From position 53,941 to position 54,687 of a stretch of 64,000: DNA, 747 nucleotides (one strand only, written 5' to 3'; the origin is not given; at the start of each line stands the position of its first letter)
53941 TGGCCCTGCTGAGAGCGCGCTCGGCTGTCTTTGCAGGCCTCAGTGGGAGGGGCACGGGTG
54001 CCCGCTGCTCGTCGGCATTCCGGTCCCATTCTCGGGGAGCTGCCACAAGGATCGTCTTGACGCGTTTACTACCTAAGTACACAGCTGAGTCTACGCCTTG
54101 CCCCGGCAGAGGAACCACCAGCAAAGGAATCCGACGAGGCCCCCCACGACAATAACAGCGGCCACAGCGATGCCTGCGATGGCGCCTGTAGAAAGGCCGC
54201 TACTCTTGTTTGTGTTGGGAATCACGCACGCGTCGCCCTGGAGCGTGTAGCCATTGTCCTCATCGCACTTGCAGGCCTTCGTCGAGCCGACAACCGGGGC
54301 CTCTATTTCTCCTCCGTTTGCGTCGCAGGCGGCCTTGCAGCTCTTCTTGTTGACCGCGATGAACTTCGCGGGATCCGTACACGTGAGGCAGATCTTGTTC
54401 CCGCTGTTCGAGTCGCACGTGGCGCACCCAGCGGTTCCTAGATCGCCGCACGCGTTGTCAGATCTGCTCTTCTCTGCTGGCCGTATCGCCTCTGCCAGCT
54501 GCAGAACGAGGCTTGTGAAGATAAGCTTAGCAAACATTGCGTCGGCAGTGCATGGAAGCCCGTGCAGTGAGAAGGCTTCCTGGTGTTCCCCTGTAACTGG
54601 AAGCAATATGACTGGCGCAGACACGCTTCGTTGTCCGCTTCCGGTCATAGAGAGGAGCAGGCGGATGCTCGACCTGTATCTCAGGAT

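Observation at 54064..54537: Miniature VSP (148 aa) with complete signal peptide, TM-CRGKA tail and canonical extended polyA signal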

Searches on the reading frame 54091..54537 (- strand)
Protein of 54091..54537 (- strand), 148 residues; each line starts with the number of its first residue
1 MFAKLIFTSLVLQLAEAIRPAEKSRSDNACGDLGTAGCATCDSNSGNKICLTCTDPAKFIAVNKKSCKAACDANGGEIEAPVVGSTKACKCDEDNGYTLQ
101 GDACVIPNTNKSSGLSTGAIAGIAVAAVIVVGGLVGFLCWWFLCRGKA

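Call 7: search_protein_families(library=pfam, proteins=[window:54091-54537:-], max_evalue=0.1)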
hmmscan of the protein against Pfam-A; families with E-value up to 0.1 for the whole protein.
window:54091-54537:- (148 aa): 1 family
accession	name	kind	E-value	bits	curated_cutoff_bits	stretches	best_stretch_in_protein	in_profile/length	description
PF03302.18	VSP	-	2.6e-19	69.8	31.4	1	27-148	283-397/397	Giardia variant-specific surface protein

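Call 8: find_homologous_proteins(query=window:54094-54537:-, max_evalue=0.001)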
Query window:54094-54537:- (148 aa): 142 proteins with E <= 0.001 among 197 candidates; the best 120 are listed.
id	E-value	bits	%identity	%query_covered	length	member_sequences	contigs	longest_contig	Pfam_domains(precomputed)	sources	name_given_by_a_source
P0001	9.9e-92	323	100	100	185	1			PF03302.19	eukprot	eukprot:XP_001706456.1 VSP [Giardia lamblia ATCC 50803]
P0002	4.7e-58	214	71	100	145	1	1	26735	PF03302.19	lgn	-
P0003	5.1e-55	204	69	100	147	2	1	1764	PF03302.19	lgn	-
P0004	1.1e-51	193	65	100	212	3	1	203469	PF03302.19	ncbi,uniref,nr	ncbi:Variant-specific surface protein [Giardia duodenalis]|uniref:Variant-specific surface protein n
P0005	1.0e-37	148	51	100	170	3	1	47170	PF03302.19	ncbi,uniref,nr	ncbi:ATPase involved in DNA repair/chromosome segregation [Giardia duodenalis]|uniref:ATPase involve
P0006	3.0e-36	143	64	76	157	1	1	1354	PF03302.19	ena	-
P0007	3.7e-35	139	53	100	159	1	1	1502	PF03302.19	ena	-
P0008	1.6e-32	131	48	100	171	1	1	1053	PF03302.19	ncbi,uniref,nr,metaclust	ncbi:ATPase involved in DNA repair/chromosome segregation [Giardia duodenalis]|uniref:ATPase involve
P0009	3.4e-31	126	50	100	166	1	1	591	PF03302.19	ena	-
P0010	7.0e-31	125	55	85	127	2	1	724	PF03302.19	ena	-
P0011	1.2e-30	125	57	78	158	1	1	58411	PF03302.19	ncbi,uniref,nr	ncbi:Permease [Giardia duodenalis]|uniref:Permease n=1 Tax=Giardia intestinalis TaxID=5741 RepID=V6T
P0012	5.1e-28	116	53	86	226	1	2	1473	PF12662.14,PF23308.2,PF03302.19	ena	-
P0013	2.3e-24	104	53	79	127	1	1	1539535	PF03302.19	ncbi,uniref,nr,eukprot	ncbi:VSP [Giardia duodenalis]|uniref:VSP n=1 Tax=Giardia intestinalis (strain ATCC 50803 / WB clone 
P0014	2.7e-24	104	56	76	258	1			PF03302.19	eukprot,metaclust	eukprot:XP_001708046.1 VSP [Giardia lamblia ATCC 50803]|metaclust:status=active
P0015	7.5e-24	103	54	79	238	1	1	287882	PF03302.19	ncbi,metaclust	ncbi:Variant-specific surface protein, partial [Giardia duodenalis]|metaclust:status=active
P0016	7.8e-24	103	46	100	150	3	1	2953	PF03302.19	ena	-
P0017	1.0e-23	102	43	100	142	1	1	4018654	PF03302.19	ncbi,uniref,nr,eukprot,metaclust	ncbi:VSP [Giardia duodenalis]|uniref:VSP n=1 Tax=Giardia intestinalis (strain ATCC 50803 / WB clone 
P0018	4.2e-23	100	50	76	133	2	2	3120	PF03302.19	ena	-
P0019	4.7e-23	100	50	84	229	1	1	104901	PF03302.19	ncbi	ncbi:Variant-specific surface protein, partial [Giardia duodenalis]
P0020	2.8e-22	98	54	76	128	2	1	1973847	PF03302.19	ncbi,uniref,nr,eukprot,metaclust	ncbi:VSP [Giardia duodenalis]|uniref:VSP n=1 Tax=Giardia intestinalis (strain ATCC 50803 / WB clone 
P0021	3.2e-22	97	52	78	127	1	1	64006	PF03302.19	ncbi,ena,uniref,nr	ncbi:Hypothetical protein DHA2_151917 [Giardia duodenalis]|uniref:VSP n=1 Tax=Giardia intestinalis T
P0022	1.0e-21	96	44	100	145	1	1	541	PF03302.19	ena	-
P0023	1.5e-21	95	43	100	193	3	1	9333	PF03302.19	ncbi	ncbi:Hypothetical protein GSB_154436, partial [Giardia duodenalis]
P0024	1.7e-21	95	44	100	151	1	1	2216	PF03302.19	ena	-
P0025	2.5e-21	94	53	76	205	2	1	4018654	PF03302.19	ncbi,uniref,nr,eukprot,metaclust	ncbi:VSP [Giardia duodenalis]|uniref:VSP n=1 Tax=Giardia intestinalis (strain ATCC 50803 / WB clone 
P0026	2.5e-21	94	44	100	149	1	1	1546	PF03302.19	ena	-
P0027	8.8e-21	93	46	86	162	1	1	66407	PF03302.19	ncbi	ncbi:Hypothetical protein GSB_153417, partial [Giardia duodenalis]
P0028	2.5e-20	91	44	100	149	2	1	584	PF03302.19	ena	-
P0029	2.5e-20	91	50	76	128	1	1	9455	PF03302.19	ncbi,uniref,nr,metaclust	ncbi:VSP [Giardia lamblia P15]|uniref:VSP n=1 Tax=Giardia intestinalis (strain P15) TaxID=658858 Rep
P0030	8.5e-20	89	52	76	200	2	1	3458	PF03302.19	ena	-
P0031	8.8e-20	89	48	76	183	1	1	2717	PF03302.19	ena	-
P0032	8.3e-19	86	47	80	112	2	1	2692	PF03302.19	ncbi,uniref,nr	ncbi:Variant-specific surface protein [Giardia duodenalis]|uniref:Variant-specific surface protein n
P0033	1.5e-18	85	71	42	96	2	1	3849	PF03302.19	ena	-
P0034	1.2e-17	83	49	75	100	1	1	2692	PF03302.19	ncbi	ncbi:Variant-specific surface protein, partial [Giardia duodenalis]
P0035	5.2e-17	80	56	65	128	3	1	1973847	PF03302.19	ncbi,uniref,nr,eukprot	ncbi:Variant-specific surface protein VSP4A1 [Giardia duodenalis]|uniref:Variant-specific surface pr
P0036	6.6e-17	80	81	39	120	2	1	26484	PF03302.19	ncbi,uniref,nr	ncbi:Variant-specific surface protein [Giardia duodenalis]|uniref:Variant-specific surface protein n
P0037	8.4e-17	80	39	100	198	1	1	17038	PF09132.16,PF03302.19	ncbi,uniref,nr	ncbi:VSP [Giardia lamblia P15]|uniref:VSP n=1 Tax=Giardia intestinalis (strain P15) TaxID=658858 Rep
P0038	9.4e-17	80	38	100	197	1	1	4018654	PF09132.16,PF03302.19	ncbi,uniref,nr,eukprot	ncbi:VSP [Giardia duodenalis]|uniref:VSP n=1 Tax=Giardia intestinalis (strain ATCC 50803 / WB clone 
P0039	1.2e-16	79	36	100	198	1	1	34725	PF09132.16,PF03302.19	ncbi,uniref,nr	ncbi:VSP [Giardia lamblia P15]|uniref:VSP n=1 Tax=Giardia intestinalis (strain P15) TaxID=658858 Rep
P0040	4.4e-16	77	50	75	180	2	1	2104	PF03302.19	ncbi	ncbi:Variant-specific surface protein, partial [Giardia duodenalis]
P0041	6.0e-16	77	85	32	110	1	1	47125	PF03302.19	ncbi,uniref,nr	ncbi:Variant-specific surface protein [Giardia duodenalis]|uniref:Variant-specific surface protein n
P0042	9.2e-16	76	78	36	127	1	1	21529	PF03302.19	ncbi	ncbi:Variant-specific surface protein, partial [Giardia duodenalis]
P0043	1.0e-15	76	37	100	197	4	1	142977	PF09132.16,PF03302.19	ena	-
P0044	1.1e-15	76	73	40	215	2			PF03302.19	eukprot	eukprot:XP_001703916.1 VSP [Giardia lamblia ATCC 50803]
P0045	1.4e-15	76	78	36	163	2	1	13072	PF03302.19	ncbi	ncbi:Variant-specific surface protein, partial [Giardia duodenalis]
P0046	1.7e-15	76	43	86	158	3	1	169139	PF03302.19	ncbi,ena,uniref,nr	ncbi:Variant-specific surface protein [Giardia duodenalis]|uniref:Variant-specific surface protein n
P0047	2.2e-15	75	78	36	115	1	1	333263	PF03302.19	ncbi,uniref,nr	ncbi:Variant-specific surface protein [Giardia duodenalis]|uniref:Variant-specific surface protein n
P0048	3.3e-15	75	67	45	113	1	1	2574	PF03302.19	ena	-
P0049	4.7e-15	74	35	100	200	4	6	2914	PF09132.16,PF03302.19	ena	-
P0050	8.9e-15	73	43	76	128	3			PF03302.19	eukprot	eukprot:XP_001703834.1 VSP [Giardia lamblia ATCC 50803]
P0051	1.1e-14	73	42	85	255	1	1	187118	PF03302.19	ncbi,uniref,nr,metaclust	ncbi:VSP [Giardia lamblia P15]|uniref:VSP n=1 Tax=Giardia intestinalis (strain P15) TaxID=658858 Rep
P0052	1.1e-14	73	44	85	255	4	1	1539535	PF03302.19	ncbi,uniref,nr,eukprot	ncbi:VSP [Giardia duodenalis]|uniref:VSP n=1 Tax=Giardia intestinalis (strain ATCC 50803 / WB clone 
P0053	1.2e-14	73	70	36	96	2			PF03302.19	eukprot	eukprot:XP_001704543.1 VSP [Giardia lamblia ATCC 50803]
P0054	1.6e-14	72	95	28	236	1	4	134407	PF03302.19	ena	-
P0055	1.7e-14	72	69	37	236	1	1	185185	PF03302.19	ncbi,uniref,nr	ncbi:VSP [Giardia lamblia P15]|uniref:VSP n=1 Tax=Giardia intestinalis (strain P15) TaxID=658858 Rep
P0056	1.7e-14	72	72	36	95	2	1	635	PF03302.19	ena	-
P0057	2.5e-14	72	66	45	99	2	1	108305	PF03302.19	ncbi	ncbi:Variant-specific surface protein, partial [Giardia duodenalis]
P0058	2.9e-14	72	46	76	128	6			PF03302.19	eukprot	eukprot:XP_001709654.1 VSP [Giardia lamblia ATCC 50803]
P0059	5.0e-14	71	74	36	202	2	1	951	PF03302.19,PF00641.24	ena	-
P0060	5.4e-14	71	42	80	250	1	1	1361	PF03302.19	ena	-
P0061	1.5e-13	69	40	86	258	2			PF03302.19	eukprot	eukprot:XP_001703849.1 VSP [Giardia lamblia ATCC 50803]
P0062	2.6e-13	68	91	22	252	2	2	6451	PF03302.19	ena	-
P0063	2.8e-13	68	37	100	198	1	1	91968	PF09132.16,PF03302.19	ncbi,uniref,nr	ncbi:VSP [Giardia lamblia P15]|uniref:VSP n=1 Tax=Giardia intestinalis (strain P15) TaxID=658858 Rep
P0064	3.8e-13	68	68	36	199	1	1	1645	PF03302.19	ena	-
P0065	4.1e-13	68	42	76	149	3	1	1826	PF03302.19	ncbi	ncbi:Variant-specific surface protein, partial [Giardia duodenalis]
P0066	5.2e-13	67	46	76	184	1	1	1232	PF03302.19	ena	-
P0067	7.5e-13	67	47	60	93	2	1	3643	PF03302.19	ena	-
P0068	1.1e-12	66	47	76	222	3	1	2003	PF03302.19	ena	-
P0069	1.2e-12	66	65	40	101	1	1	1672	PF03302.19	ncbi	ncbi:Variant-specific surface protein, partial [Giardia duodenalis]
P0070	1.5e-12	66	77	36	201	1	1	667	PF03302.19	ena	-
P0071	2.1e-12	66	71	36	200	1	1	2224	PF03302.19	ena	-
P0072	2.3e-12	65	40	80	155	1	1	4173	PF03302.19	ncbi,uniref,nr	ncbi:Variant-specific surface protein [Giardia duodenalis]|uniref:Variant-specific surface protein n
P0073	2.7e-12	65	76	39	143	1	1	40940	PF03302.19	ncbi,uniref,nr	ncbi:Variant-specific surface protein VSP4A1 precursor [Giardia lamblia P15]|uniref:Variant-specific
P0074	2.9e-12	65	69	36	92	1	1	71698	PF03302.19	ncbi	ncbi:Variant-specific surface protein, partial [Giardia duodenalis]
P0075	3.7e-12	65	83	28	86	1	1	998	PF03302.19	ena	-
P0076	4.1e-12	65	62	45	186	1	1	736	PF03302.19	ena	-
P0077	4.9e-12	64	77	36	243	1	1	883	PF03302.19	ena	-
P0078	7.3e-12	64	45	77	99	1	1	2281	PF03302.19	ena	-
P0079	9.4e-12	63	67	37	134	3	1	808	PF03302.19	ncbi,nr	ncbi:VSP [Giardia duodenalis ATCC 50581]|nr:VSP [Giardia intestinalis ATCC 50581]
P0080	1.1e-11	63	44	76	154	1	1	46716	PF03302.19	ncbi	ncbi:Variant-specific surface protein, partial [Giardia duodenalis]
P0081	1.1e-11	63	85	30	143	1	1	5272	PF03302.19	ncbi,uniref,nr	ncbi:Hypothetical protein GLP15_3652 [Giardia lamblia P15]|uniref:VSP n=1 Tax=Giardia intestinalis (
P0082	1.2e-11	63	48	72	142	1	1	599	PF03302.19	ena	-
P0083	1.5e-11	63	83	28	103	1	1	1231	PF03302.19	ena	-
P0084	1.9e-11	62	59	45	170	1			PF03302.19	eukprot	eukprot:XP_001707821.1 VSP [Giardia lamblia ATCC 50803]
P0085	2.6e-11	62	70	36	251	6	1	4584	PF03302.19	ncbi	ncbi:Variant-specific surface protein, partial [Giardia duodenalis]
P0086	3.0e-11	62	62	45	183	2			PF03302.19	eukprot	eukprot:XP_001703931.1 VSP [Giardia lamblia ATCC 50803]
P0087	3.0e-11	62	85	28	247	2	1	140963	PF03302.19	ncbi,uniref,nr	ncbi:Variant-specific surface protein [Giardia duodenalis]|uniref:Variant-specific surface protein n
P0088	3.1e-11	62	69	36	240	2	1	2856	PF03302.19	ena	-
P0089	3.7e-11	61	77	37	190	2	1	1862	PF03302.19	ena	-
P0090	3.8e-11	61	71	36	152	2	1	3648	PF03302.19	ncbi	ncbi:Variant-specific surface protein, partial [Giardia duodenalis]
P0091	4.4e-11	61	67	36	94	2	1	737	PF03302.19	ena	-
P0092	5.3e-11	61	73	37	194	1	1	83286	PF03302.19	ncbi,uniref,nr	ncbi:VSP [Giardia lamblia P15]|uniref:VSP n=1 Tax=Giardia intestinalis (strain P15) TaxID=658858 Rep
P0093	5.5e-11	61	60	45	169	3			PF03302.19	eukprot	eukprot:XP_001703900.1 VSP [Giardia lamblia ATCC 50803]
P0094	6.7e-11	61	70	36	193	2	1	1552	PF03302.19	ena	-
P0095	7.4e-11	60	53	54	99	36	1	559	PF03302.19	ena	-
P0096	8.1e-11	60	44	75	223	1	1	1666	PF03302.19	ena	-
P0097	9.3e-11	60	41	76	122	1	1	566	PF03302.19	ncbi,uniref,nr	ncbi:VSP [Giardia duodenalis ATCC 50581]|uniref:VSP n=2 Tax=Giardia intestinalis TaxID=5741 RepID=C6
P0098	1.0e-10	60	70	37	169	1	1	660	PF03302.19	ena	-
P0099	1.1e-10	60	51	58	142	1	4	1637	PF03302.19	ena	-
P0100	1.9e-10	59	47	67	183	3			PF03302.19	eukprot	eukprot:XP_001703830.1 VSP [Giardia lamblia ATCC 50803]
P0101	1.9e-10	59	62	40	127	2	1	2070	PF03302.19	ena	-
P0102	2.2e-10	59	48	54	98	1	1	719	PF03302.19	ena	-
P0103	2.2e-10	59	49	68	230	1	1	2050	PF03302.19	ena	-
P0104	2.2e-10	59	78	30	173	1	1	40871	PF03302.19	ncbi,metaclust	ncbi:Variant-specific surface protein, partial [Giardia duodenalis]|metaclust:status=active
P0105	2.7e-10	59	52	53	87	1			PF03302.19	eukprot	eukprot:XP_001704497.1 VSP [Giardia lamblia ATCC 50803]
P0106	2.7e-10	59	70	36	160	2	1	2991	PF03302.19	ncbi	ncbi:Variant-specific surface protein, partial [Giardia duodenalis]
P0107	2.7e-10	59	72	36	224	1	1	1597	PF03302.19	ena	-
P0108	2.8e-10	59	76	28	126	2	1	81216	PF03302.19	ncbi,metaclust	ncbi:Variant-specific surface protein, partial [Giardia duodenalis]|metaclust:status=active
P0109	4.9e-10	58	83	28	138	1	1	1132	PF03302.19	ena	-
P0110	5.9e-10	58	49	55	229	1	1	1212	PF03302.19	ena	-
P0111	6.0e-10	58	71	28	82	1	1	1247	PF03302.19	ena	-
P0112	6.2e-10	57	68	36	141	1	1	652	PF03302.19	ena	-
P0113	7.9e-10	57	40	97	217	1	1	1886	PF03302.19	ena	-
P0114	1.0e-9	57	83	28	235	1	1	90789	PF03302.19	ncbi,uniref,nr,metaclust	ncbi:VSP [Giardia lamblia P15]|uniref:VSP n=1 Tax=Giardia intestinalis (strain P15) TaxID=658858 Rep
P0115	1.1e-9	57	81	28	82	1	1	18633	PF03302.19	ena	-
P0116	1.7e-9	56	75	35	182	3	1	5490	PF03302.19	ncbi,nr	ncbi:VSP [Giardia duodenalis ATCC 50581]|nr:VSP [Giardia intestinalis ATCC 50581]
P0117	2.0e-9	56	76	33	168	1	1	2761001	PF03302.19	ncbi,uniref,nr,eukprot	ncbi:VSP [Giardia duodenalis]|uniref:VSP n=1 Tax=Giardia intestinalis (strain ATCC 50803 / WB clone 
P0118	2.2e-9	56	40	76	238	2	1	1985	PF03302.19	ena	-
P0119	2.3e-9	56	67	37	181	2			PF03302.19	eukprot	eukprot:XP_001703883.1 VSP [Giardia lamblia ATCC 50803]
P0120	2.8e-9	55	85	28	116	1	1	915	PF03302.19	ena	-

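Call 10: find_encoding_contigs(protein=P0004, flank=6000, max_places=3)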
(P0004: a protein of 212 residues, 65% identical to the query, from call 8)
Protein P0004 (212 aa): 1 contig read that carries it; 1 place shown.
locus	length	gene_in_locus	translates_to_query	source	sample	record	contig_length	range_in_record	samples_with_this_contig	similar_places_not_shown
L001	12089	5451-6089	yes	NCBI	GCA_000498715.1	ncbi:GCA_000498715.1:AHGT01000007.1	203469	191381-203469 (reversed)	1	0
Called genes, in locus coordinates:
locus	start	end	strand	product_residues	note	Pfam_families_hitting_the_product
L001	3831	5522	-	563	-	PF03302:VSP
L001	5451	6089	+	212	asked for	PF03302:VSP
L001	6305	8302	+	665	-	-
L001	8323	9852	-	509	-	PF00069:Pkinase, PF07714:PK_Tyr_Ser-Thr, PF13857:Ank_5 (faint), PF13606:Ank_3 (faint), PF12796:Ank_2, PF13637:Ank_4, PF00023:Ank (weak)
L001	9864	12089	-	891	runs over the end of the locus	PF02861:Clp_N, PF05621:TniB (weak), PF00004:AAA, PF17871:AAA_lid_9, PF00004:AAA, PF07724:AAA_2, PF07728:AAA_5, PF10431:ClpB_D2-small, +13 more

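Call 11: find_encoding_contigs(protein=P0002, flank=6000, max_places=3)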
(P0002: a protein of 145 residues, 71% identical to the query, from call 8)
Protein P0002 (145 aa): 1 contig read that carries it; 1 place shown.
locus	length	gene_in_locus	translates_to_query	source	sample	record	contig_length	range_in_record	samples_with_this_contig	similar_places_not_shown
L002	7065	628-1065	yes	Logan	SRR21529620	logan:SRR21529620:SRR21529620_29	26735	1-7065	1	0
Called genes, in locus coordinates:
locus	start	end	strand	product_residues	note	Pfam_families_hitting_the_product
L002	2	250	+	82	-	?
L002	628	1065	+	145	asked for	PF03302:VSP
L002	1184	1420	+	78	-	-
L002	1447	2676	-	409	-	PF00162:PGK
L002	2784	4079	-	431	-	PF10234:Cluap1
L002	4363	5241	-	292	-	PF10584:Proteasome_A_N, PF00227:Proteasome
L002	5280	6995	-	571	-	-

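Call 14: list_cluster_members(proteins=[P0001, window:54094-54537:-])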
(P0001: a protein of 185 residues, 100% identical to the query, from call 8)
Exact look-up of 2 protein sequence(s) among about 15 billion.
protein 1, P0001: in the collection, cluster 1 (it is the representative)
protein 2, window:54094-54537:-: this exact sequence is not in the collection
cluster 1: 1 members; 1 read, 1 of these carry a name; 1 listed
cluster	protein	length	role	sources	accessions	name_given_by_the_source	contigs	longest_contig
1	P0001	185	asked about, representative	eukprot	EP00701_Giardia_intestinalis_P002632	XP_001706456.1 VSP [Giardia lamblia ATCC 50803]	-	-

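Call 15: find_encoding_contigs(protein=window:54094-54537:-, flank=4000, max_places=6)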
Protein window:54094-54537:- (148 aa): no gene with exactly this product is on record in the collection.

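Call 33: search_solved_structures(query=window:54094-54537:-, max_evalue=1)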
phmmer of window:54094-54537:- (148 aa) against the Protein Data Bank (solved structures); distinct sequences matched with E-value up to 1: 14.
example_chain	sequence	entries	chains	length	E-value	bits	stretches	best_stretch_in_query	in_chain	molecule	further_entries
8jiq_R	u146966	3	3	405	0.27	14.7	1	110-142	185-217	Glucagon receptor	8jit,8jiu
7v35_R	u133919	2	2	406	0.27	14.7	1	110-142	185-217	Glucagon receptor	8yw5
8wg8_R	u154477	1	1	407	0.28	14.7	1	110-142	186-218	Glucagon receptor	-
4l6r_A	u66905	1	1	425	0.29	14.6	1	110-142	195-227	Soluble cytochrome b562 and Glucagon receptor chimera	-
6lmk_R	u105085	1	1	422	0.29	14.6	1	110-142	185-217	Glucagon receptor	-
6lml_R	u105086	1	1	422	0.29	14.6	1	110-142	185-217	Glucagon receptor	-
8jrv_R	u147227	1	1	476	0.33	14.5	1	110-142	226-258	HA signal peptide,HPC4 purification tag,Glucagon receptor,C-terminal tail of Vasopressin V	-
8jru_R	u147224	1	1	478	0.33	14.5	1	110-142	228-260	HA signal peptide,HPC4 purification tag,Glucagon receptor,C-terminal tail of Vasopressin V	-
9mzg_R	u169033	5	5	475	0.35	14.4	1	110-142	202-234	Glucagon receptor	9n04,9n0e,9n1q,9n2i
6whc_R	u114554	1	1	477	0.35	14.4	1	110-142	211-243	Glucagon receptor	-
6wpw_R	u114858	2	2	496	0.37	14.3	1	110-142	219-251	Glucagon receptor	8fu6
5yqz_R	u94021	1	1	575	0.39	14.2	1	110-142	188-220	Glucagon receptor,Endolysin,Glucagon receptor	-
5xez_A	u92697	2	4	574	0.42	14.1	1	110-142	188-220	Glucagon receptor,Endolysin,Glucagon receptor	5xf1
5jb8_E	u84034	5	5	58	0.71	13.4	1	40-78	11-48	Coagulation factor IX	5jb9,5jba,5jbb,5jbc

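Call 40: find_encoding_contigs(protein=P0003, flank=3000, max_places=4)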
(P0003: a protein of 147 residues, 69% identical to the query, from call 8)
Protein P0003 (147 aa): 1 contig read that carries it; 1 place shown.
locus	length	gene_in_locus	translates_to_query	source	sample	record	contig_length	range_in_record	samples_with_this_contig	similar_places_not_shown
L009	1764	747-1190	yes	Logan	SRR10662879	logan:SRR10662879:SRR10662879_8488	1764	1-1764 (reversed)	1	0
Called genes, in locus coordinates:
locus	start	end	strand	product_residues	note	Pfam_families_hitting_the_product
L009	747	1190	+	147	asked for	PF03302:VSP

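Call 56: predict_structure(alignment_id=A1)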
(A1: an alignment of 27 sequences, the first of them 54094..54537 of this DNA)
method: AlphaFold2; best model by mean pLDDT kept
length: 148 residues; sequences in the alignment: 27
mean_pLDDT: 64.6   pTM: 0.39
mean pLDDT of the five models: 64.6, 58.9, 58.9, 56.0, 54.3
residues with pLDDT >= 90: 0; 70-90: 59; 50-70: 64; < 50: 25
segments of 3 or more residues with pLDDT < 50: 18-20, 80-83, 110-123
pLDDT, mean of each block of 10 residues (from residue 1): 56 53 54 75 72 81 78 59 60 71 64 45 57 79 66
secondary structure, 60 per line:
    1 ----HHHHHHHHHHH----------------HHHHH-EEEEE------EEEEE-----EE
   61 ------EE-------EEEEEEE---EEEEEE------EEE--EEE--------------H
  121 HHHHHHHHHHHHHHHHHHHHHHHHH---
elements in order: H5-15 H32-36 E38-42 E49-53 E76-82 E86-91 E98-100 E103-105 H120-145
